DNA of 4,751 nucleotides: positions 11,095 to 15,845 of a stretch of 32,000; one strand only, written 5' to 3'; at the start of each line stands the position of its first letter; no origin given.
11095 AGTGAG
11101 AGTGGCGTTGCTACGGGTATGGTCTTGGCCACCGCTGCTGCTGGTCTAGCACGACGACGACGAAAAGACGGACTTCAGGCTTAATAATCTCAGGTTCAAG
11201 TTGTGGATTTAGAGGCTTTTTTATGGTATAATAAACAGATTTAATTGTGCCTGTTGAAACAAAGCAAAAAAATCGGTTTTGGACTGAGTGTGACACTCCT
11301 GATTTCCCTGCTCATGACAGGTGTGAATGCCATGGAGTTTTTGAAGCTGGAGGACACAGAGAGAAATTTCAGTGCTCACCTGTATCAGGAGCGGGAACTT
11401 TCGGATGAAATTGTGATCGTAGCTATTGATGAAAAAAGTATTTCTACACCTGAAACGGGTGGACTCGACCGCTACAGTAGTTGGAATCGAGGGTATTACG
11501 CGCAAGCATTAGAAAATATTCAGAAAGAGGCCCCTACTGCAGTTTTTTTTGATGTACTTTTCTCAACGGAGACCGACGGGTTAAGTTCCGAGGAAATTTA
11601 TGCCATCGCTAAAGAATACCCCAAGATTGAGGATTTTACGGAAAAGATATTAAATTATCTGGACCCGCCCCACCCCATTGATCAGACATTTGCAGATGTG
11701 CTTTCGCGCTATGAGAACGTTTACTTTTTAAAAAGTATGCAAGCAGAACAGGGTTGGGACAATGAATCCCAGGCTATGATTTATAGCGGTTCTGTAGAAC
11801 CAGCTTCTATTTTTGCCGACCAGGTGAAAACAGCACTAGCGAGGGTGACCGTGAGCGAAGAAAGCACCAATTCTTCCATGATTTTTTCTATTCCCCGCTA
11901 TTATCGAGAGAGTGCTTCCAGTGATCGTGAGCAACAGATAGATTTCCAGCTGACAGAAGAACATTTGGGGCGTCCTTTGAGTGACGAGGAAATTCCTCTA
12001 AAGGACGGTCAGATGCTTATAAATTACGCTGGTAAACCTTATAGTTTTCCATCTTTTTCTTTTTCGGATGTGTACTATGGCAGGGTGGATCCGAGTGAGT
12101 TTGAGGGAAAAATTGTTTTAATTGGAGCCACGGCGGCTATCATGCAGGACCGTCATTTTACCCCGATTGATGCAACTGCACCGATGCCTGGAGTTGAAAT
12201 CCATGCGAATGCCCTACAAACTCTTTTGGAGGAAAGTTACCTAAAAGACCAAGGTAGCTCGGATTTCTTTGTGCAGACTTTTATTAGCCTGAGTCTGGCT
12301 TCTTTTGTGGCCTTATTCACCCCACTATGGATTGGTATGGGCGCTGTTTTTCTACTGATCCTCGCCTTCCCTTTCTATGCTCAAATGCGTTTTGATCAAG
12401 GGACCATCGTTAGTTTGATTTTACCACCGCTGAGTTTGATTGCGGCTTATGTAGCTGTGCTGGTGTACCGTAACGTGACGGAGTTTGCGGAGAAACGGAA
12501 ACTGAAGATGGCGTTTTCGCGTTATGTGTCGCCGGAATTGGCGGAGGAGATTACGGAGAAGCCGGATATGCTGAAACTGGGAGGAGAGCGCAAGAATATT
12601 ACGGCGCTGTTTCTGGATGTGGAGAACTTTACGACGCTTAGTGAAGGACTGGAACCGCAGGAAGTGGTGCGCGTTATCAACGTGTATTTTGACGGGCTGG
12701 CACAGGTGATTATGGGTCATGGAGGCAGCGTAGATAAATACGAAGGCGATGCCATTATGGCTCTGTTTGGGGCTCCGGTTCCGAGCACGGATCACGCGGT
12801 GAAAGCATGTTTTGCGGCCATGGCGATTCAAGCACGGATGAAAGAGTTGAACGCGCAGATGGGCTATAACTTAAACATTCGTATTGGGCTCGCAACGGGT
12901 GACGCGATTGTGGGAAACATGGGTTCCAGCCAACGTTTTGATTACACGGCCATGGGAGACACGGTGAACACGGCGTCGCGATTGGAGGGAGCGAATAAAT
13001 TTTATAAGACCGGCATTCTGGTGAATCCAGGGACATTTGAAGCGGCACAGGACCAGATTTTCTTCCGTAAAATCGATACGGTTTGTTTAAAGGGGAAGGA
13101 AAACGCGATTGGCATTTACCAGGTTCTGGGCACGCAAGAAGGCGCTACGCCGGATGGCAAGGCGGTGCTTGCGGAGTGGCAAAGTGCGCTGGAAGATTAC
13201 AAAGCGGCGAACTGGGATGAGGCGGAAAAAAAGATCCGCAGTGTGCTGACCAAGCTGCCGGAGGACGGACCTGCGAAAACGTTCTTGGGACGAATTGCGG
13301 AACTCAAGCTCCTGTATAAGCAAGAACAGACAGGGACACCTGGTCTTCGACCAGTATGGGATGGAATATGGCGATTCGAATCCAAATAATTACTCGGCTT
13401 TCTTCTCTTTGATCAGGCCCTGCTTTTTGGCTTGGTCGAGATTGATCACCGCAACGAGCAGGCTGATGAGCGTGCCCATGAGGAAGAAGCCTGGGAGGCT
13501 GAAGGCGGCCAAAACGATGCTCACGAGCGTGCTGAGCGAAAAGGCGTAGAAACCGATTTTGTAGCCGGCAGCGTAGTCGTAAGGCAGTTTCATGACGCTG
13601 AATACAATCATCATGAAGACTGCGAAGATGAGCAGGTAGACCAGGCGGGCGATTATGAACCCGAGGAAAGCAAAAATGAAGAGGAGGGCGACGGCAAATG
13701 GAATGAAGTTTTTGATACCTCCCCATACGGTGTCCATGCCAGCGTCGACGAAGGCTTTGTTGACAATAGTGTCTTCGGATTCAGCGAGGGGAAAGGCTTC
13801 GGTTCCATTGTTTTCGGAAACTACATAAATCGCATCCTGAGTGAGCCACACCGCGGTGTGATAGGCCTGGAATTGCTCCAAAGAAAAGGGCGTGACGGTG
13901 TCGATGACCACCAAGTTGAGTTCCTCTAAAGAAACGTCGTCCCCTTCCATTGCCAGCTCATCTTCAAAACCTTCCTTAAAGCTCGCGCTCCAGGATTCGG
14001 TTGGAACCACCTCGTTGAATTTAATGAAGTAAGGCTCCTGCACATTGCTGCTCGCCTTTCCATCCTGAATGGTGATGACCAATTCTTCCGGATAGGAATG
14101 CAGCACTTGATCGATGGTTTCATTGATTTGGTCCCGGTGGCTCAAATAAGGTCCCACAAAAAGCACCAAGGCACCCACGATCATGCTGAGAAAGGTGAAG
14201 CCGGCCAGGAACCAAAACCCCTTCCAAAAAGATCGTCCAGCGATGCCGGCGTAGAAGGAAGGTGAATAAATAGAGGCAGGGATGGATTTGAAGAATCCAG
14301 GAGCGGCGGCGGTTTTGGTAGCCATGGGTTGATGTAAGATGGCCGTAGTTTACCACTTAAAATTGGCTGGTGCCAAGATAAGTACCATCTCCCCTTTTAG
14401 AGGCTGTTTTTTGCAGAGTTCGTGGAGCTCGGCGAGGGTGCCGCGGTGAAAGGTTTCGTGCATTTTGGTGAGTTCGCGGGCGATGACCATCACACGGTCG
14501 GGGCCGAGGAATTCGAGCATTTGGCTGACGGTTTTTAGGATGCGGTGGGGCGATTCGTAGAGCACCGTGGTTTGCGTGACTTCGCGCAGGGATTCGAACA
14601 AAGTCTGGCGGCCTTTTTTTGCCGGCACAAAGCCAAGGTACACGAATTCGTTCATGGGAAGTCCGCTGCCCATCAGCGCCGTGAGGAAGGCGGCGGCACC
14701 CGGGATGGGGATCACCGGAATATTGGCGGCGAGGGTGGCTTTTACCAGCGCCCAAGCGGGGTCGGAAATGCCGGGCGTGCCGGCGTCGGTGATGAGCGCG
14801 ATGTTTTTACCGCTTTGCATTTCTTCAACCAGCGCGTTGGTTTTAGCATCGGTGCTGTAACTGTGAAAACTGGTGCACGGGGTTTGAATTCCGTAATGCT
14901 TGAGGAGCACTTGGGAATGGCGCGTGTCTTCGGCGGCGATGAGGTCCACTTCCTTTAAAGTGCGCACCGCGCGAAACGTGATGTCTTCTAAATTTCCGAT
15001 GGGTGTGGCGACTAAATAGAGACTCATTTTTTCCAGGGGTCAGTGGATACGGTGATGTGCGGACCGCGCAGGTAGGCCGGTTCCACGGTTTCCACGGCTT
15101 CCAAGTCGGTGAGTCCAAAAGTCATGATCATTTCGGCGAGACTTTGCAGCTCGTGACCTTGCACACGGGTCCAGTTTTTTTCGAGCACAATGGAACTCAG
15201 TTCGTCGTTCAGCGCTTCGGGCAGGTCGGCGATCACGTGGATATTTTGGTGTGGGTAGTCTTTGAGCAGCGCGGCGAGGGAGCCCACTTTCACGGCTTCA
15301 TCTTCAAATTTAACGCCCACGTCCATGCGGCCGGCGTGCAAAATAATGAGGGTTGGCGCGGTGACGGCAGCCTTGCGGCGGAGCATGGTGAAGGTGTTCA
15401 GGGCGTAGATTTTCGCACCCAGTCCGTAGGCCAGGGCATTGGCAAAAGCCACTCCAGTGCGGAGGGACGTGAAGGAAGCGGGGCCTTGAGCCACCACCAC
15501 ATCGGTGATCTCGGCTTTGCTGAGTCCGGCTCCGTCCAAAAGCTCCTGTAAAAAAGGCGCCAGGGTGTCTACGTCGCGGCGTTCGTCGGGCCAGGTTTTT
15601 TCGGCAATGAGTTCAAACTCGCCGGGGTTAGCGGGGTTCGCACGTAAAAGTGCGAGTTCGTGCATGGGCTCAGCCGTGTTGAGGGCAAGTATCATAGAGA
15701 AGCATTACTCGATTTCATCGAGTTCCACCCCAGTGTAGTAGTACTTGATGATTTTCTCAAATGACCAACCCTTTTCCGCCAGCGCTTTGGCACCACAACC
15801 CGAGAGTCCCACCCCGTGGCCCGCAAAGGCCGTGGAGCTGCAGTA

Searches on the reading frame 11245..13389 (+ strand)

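Call 67: search_protein_families(library=pfam, proteins=[window:11245-13389:+], max_evalue=0.00001)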
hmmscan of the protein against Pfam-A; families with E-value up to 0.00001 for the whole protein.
window:11245-13389:+ (714 aa): 2 families
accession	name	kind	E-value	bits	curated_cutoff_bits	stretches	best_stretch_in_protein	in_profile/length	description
PF05226.16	CHASE2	-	2.3e-40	139.2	26.3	1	23-342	5-235/257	CHASE2 domain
PF00211.25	Guanylate_cyc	-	1.4e-23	83.9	21.9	1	450-622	7-177/183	Adenylate and Guanylate cyclase catalytic domain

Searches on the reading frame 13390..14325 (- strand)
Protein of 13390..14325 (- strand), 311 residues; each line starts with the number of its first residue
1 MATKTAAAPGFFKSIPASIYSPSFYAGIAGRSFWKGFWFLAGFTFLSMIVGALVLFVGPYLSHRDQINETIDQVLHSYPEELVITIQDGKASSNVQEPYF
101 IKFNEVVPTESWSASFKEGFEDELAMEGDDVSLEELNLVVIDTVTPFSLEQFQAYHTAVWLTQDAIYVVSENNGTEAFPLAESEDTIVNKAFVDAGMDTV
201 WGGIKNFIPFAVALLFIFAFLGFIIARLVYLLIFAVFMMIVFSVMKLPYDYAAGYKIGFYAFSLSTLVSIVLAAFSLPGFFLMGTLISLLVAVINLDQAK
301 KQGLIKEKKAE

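Call 67: search_protein_families(library=pfam, proteins=[window:13390-14325:-], max_evalue=0.00001)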
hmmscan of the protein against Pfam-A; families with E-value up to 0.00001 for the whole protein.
window:13390-14325:- (311 aa): 1 family
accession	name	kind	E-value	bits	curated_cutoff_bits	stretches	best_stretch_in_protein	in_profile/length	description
PF06691.16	DUF1189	-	1.5e-22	80.8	28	1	137-293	88-241/244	Protein of unknown function (DUF1189)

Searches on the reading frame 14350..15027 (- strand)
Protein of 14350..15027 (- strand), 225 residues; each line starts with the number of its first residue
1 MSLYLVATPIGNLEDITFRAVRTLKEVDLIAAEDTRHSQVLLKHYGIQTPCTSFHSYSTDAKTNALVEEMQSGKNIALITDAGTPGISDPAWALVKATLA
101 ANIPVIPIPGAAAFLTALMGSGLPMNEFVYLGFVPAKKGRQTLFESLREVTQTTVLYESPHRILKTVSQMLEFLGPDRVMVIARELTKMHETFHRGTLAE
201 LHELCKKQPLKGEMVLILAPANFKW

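Call 67: search_protein_families(library=pfam, proteins=[window:14350-15027:-], max_evalue=0.00001)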
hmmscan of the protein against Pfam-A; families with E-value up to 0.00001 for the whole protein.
window:14350-15027:- (225 aa): 1 family
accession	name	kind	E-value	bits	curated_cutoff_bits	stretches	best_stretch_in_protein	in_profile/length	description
PF00590.25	TP_methylase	-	4.4e-33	115.4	27.8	1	3-201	2-211/212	Tetrapyrrole (Corrin/Porphyrin) Methylases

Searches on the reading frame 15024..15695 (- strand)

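Call 67: search_protein_families(library=pfam, proteins=[window:15024-15695:-], max_evalue=0.00001)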
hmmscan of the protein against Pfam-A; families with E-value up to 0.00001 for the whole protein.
window:15024-15695:- (223 aa): 1 family
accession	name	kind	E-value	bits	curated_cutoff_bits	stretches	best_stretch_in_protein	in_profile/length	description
PF00814.31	TsaD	-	2.9e-15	57.1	24.8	1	42-126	30-117/264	tRNA N6-adenosine threonylcarbamoyltransferase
